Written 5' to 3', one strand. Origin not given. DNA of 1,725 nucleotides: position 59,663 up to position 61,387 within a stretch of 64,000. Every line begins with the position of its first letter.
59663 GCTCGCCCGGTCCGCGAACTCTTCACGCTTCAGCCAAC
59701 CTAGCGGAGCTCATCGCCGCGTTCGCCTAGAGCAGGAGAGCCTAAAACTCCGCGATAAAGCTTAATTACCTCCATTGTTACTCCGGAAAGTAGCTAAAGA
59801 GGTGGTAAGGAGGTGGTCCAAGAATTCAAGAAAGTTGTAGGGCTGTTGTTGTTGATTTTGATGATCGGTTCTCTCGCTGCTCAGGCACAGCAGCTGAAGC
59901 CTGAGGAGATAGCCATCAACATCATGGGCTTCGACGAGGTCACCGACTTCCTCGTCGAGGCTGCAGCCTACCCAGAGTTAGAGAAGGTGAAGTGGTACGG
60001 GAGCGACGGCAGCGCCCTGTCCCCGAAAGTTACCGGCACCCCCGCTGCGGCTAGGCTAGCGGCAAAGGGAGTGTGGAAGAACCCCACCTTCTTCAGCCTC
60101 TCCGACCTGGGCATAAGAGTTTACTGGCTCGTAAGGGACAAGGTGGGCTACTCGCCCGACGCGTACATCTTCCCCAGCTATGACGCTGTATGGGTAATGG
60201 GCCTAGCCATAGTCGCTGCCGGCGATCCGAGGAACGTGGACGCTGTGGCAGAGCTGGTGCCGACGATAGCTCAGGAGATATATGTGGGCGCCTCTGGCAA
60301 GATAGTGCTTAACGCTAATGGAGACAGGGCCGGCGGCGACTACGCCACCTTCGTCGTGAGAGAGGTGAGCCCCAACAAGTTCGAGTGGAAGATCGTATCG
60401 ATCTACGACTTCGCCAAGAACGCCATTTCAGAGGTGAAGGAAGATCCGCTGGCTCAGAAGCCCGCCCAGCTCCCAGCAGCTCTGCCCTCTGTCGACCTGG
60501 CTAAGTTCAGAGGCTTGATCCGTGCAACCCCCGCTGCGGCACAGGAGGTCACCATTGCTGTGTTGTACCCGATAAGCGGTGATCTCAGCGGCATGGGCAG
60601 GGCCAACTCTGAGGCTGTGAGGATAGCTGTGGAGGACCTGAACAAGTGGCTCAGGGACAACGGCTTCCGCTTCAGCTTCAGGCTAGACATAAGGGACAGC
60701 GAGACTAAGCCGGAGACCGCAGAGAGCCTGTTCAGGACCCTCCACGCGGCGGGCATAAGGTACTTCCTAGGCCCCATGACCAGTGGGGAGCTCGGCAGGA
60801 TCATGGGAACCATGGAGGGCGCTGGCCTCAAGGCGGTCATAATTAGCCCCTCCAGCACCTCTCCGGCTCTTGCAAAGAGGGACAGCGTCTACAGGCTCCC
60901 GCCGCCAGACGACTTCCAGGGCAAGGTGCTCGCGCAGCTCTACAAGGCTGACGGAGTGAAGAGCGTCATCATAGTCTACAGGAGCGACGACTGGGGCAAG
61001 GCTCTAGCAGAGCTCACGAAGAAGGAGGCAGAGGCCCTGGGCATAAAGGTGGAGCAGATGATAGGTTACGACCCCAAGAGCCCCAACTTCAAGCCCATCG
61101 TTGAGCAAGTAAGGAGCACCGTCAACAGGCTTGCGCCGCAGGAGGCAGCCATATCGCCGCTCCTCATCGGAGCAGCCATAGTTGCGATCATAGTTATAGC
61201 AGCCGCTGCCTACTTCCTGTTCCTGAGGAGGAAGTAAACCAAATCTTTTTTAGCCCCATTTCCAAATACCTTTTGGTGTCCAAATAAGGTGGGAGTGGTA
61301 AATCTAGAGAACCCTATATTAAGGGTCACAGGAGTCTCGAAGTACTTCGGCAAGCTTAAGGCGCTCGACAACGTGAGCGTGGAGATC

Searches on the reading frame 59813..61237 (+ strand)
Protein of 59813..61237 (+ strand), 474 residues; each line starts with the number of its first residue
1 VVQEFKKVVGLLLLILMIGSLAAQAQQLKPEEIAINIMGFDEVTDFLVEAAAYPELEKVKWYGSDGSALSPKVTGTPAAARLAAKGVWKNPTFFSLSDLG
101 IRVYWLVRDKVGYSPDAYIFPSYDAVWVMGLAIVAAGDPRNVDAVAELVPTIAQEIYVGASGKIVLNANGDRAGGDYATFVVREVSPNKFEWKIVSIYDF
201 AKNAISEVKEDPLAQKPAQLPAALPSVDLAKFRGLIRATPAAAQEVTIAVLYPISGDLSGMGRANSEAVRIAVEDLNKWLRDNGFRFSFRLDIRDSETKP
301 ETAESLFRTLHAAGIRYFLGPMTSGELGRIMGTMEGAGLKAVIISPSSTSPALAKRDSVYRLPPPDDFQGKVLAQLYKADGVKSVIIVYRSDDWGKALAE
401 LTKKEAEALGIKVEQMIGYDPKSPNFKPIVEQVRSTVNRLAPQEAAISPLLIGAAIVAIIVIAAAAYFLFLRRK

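Call 68: search_protein_families(library=pfam, proteins=[window:59813-61237:+], max_evalue=0.00001)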
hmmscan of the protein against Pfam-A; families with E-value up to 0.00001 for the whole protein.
window:59813-61237:+ (474 aa): 2 families
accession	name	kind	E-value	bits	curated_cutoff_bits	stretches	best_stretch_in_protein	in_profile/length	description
PF01094.35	ANF_receptor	-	1.6e-27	97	25.4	1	266-439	3-175/353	Receptor family ligand binding region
PF13458.12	Peripla_BP_6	-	1.7e-22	81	31.7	1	245-435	1-188/343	Periplasmic binding protein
